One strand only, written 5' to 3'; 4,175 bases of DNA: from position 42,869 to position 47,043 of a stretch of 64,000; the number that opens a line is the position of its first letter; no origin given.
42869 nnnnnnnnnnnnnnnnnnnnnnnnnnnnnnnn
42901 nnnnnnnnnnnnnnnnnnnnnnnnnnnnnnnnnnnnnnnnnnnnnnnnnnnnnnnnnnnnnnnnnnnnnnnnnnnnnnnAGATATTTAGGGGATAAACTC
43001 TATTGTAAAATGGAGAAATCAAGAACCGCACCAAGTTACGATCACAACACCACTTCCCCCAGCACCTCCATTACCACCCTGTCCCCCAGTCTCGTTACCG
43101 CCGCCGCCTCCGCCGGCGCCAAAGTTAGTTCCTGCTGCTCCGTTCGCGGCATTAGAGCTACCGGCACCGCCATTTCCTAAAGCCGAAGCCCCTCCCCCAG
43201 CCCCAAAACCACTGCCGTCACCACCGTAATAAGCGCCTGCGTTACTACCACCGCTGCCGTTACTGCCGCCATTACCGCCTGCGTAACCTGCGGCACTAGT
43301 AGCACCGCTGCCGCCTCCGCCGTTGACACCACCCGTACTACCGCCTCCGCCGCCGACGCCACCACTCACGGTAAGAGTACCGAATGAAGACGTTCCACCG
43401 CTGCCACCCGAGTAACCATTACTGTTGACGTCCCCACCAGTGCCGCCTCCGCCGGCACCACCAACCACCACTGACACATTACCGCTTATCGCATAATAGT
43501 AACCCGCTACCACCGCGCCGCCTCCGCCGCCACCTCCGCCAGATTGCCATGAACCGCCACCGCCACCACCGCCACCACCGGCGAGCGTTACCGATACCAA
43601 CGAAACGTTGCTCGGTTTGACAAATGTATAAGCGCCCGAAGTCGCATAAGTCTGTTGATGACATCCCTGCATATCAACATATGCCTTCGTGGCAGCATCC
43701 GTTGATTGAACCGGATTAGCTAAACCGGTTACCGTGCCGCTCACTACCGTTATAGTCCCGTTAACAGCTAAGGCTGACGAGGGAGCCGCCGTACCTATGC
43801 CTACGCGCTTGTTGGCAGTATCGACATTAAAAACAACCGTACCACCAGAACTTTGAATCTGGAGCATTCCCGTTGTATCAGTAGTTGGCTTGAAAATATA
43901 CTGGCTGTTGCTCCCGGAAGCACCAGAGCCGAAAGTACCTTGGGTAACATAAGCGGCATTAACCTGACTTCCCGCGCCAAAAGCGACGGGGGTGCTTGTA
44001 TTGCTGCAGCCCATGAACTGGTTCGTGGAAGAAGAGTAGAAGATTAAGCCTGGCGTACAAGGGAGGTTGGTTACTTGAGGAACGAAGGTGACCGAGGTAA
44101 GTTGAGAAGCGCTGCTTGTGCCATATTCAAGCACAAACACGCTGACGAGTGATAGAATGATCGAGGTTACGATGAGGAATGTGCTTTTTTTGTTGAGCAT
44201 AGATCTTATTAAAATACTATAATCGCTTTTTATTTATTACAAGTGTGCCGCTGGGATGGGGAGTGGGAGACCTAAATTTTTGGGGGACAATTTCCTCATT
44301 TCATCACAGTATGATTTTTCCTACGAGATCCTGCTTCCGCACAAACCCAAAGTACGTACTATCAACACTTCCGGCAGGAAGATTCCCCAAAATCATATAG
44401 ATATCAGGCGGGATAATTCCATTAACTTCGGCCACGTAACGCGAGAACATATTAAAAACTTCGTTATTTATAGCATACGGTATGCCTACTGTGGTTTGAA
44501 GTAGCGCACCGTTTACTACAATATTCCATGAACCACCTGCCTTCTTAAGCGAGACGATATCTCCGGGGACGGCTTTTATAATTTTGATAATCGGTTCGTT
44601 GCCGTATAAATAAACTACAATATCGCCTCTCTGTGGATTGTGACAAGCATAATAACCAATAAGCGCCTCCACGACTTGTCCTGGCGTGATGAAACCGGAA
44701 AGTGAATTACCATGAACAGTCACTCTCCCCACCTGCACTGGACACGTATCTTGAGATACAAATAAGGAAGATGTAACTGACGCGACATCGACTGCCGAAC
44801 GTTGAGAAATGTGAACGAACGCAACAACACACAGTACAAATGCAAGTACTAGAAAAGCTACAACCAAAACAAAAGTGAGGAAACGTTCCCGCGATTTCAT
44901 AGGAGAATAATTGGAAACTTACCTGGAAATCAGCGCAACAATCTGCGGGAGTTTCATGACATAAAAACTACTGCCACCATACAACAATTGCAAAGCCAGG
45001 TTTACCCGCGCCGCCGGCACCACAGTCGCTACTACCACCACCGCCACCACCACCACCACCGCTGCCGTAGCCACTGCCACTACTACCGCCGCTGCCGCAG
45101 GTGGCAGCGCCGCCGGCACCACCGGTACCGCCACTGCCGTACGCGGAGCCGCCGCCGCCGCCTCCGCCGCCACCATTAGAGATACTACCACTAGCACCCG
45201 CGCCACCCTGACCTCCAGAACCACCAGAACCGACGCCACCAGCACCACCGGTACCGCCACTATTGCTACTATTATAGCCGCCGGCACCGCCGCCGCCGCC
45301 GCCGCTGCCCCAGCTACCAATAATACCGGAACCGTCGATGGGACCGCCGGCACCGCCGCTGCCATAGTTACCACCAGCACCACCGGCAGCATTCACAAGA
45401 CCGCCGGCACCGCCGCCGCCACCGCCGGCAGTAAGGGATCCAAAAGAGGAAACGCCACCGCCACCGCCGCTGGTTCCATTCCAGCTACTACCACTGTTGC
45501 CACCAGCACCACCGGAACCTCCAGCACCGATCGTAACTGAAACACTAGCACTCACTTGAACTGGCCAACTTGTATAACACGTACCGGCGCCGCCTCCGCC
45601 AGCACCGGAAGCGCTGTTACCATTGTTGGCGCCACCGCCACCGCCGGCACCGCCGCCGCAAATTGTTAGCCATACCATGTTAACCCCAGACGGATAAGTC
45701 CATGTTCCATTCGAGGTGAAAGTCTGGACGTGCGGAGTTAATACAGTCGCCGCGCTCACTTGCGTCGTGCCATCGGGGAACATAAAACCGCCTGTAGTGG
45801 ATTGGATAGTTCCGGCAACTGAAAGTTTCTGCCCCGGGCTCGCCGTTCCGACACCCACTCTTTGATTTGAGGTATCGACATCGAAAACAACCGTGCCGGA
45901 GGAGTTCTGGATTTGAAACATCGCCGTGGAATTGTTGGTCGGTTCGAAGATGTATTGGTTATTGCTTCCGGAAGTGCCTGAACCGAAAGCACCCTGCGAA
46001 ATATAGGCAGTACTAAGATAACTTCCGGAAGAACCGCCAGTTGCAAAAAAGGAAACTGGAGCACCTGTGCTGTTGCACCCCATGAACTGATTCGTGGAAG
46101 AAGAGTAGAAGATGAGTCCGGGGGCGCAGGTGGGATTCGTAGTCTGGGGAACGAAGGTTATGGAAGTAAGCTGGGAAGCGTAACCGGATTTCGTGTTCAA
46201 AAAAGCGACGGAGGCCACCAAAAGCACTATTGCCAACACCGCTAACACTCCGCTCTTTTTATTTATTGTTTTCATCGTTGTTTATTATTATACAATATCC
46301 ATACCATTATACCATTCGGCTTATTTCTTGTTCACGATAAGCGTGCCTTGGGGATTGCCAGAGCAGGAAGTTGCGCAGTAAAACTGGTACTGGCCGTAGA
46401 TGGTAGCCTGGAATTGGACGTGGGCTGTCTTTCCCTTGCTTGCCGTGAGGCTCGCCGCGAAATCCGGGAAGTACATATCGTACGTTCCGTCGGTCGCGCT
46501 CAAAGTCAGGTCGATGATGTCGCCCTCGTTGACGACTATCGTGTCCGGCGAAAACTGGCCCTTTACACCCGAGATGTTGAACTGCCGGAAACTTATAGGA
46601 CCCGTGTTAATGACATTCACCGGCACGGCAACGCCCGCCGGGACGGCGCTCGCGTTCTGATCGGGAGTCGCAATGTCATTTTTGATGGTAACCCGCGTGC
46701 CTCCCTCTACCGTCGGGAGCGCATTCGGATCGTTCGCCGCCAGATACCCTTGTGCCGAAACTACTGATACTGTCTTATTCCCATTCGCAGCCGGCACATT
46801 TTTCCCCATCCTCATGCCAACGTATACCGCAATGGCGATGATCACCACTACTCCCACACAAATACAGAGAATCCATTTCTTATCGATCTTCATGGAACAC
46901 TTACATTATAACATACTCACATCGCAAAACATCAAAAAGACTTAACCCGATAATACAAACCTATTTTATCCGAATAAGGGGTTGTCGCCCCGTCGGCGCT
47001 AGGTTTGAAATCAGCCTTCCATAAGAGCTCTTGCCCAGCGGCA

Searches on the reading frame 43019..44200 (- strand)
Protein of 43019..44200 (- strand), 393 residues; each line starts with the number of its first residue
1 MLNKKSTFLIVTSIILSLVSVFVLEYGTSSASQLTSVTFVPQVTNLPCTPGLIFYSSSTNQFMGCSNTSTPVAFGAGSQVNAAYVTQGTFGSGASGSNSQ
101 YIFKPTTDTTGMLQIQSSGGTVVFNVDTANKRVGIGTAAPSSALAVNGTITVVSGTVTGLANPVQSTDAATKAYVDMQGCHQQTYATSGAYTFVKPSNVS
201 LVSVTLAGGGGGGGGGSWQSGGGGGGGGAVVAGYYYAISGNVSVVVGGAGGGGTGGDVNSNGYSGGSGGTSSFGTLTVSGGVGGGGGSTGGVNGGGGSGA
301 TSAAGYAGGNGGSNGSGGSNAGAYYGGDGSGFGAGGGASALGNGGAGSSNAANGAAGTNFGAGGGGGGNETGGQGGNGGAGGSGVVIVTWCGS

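Call 22: search_protein_families(library=pfam, proteins=[window:43019-44200:-], max_evalue=0.01)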
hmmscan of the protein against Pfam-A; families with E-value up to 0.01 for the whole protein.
window:43019-44200:- (393 aa): 1 family
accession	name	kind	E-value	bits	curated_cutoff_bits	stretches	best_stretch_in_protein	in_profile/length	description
PF21722.4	Gly_rich_2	-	7.9e-10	39.6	24.3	1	187-390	2-225/226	Glycine-rich domain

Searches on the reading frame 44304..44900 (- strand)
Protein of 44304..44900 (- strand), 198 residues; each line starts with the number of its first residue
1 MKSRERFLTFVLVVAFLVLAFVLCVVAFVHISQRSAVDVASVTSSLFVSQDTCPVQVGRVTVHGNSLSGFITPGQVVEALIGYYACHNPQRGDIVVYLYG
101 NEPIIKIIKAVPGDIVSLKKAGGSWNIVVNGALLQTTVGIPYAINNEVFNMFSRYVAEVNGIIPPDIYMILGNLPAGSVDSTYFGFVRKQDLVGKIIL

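Call 85: search_protein_families(library=pfam, proteins=[window:44304-44900:-], max_evalue=0.001)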
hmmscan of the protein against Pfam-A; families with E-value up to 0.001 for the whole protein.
window:44304-44900:- (198 aa): 1 family
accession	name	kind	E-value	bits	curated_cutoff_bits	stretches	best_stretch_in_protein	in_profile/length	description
PF10502.14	Peptidase_S26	-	5.6e-15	56.1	22.9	1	14-196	5-163/168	Signal peptidase, peptidase S26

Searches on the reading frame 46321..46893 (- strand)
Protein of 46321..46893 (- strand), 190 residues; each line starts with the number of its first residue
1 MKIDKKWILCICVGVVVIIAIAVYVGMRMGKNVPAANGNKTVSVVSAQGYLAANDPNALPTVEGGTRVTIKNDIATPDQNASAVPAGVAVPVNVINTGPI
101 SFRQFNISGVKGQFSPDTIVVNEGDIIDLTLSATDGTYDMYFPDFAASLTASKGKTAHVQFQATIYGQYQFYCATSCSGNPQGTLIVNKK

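Call 85: search_protein_families(library=pfam, proteins=[window:46321-46893:-], max_evalue=0.001)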
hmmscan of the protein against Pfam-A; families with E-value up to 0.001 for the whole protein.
window:46321-46893:- (190 aa): 1 family
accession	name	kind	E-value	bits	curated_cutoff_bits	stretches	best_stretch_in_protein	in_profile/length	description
PF13473.12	Cupredoxin_1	-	6.6e-11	42.6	27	1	104-187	22-104/104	Cupredoxin-like domain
